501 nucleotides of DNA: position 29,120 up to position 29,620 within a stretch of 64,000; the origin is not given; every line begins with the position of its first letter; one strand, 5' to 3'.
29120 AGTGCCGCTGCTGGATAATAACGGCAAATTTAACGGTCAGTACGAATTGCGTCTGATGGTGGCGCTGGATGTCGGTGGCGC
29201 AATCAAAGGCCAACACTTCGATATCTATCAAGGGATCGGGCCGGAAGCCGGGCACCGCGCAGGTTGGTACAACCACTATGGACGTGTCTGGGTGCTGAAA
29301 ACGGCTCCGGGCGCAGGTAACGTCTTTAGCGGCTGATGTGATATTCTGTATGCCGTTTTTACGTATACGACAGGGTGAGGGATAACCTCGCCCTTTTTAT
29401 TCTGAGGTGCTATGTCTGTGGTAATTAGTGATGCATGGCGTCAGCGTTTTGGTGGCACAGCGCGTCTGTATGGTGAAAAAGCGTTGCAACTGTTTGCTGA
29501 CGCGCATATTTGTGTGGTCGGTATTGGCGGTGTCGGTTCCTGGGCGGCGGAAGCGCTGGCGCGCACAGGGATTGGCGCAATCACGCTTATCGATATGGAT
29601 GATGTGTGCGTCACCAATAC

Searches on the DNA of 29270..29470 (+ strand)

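Call 50: search_dna_similar(query=window:29270-29470:+, collection=ecoli_genomes, mode=near, max_rows=12, rows=spread)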
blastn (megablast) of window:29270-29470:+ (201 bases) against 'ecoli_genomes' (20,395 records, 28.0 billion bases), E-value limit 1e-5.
Records with a match: 5425; places in all: 5502; records where one place covers at least 80% of the query: 5422.
Genomes with a match: 5425 of 5426; with a place that covers at least 80% of the query: 5422. Places per genome that has any: lowest 1, median 1, highest 2. On chromosomes: 5501 places; on plasmids: 1.
Best place of each record, by identity: >=99% 403; 95-99% 5020; 90-95% 2.
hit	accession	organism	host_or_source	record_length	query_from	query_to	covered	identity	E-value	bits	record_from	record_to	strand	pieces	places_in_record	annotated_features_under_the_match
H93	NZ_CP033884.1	Escherichia coli strain 50579417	Homo sapiens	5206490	1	201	100%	100.0%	4e-100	372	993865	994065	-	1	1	mltA: murein transglycosylase A | tcdA: tRNA cyclic N6-threonylcarbamoyladenosine(37) synthase TcdA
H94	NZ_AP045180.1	Escherichia coli strain JNEC-KY204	Homo sapiens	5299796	1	201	100%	97.3%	2e-48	372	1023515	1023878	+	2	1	mltA: murein transglycosylase A | tcdA: tRNA cyclic N6-threonylcarbamoyladenosine(37) synthase TcdA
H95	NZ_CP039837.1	Escherichia coli O55:H7 strain USDA5905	Food (meat)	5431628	1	201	100%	97.3%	9e-47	373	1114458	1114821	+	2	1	mltA: murein transglycosylase A | tcdA: tRNA cyclic N6-threonylcarbamoyladenosine(37) synthase TcdA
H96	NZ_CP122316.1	Escherichia coli strain HT-946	missing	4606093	1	201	100%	97.3%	9e-47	373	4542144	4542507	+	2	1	mltA: murein transglycosylase A | tcdA: tRNA cyclic N6-threonylcarbamoyladenosine(37) synthase TcdA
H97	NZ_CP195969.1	Escherichia coli strain I3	Raw wastewater influent sample from the ...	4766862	1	201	100%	97.3%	9e-47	373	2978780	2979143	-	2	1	mltA: murein transglycosylase A | tcdA: tRNA cyclic N6-threonylcarbamoyladenosine(37) synthase TcdA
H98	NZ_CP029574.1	Escherichia coli strain DA33133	Homo sapiens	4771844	1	201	100%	96.8%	4e-45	367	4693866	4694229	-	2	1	mltA: murein transglycosylase A | tcdA: tRNA cyclic N6-threonylcarbamoyladenosine(37) synthase TcdA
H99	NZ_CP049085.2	Escherichia coli strain p4A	Homo sapiens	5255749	1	201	100%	96.5%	2e-88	333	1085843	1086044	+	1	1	mltA: murein transglycosylase A | tcdA: tRNA cyclic N6-threonylcarbamoyladenosine(37) synthase TcdA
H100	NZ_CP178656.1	Escherichia coli strain VTB96929v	Chicken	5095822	1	201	100%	96.5%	2e-88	333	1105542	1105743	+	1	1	mltA: murein transglycosylase A | tcdA: tRNA cyclic N6-threonylcarbamoyladenosine(37) synthase TcdA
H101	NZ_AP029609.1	Escherichia coli strain 2022H048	Homo sapiens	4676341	1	201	100%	96.5%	2e-88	333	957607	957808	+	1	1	mltA: murein transglycosylase A | tcdA: tRNA cyclic N6-threonylcarbamoyladenosine(37) synthase TcdA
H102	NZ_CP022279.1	Escherichia coli strain STEC299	Marmota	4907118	1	201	100%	96.0%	9e-87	327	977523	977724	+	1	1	mltA: murein transglycosylase A | tcdA: tRNA cyclic N6-threonylcarbamoyladenosine(37) synthase TcdA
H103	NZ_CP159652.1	Escherichia coli strain Z226-1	hospital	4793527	1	201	100%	96.0%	9e-87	327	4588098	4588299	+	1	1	mltA: murein transglycosylase A | tcdA: tRNA cyclic N6-threonylcarbamoyladenosine(37) synthase TcdA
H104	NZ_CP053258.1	Escherichia coli strain GF4-3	Guinea fowl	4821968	1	119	59%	94.1%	7e-43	182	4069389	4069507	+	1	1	mltA: murein transglycosylase A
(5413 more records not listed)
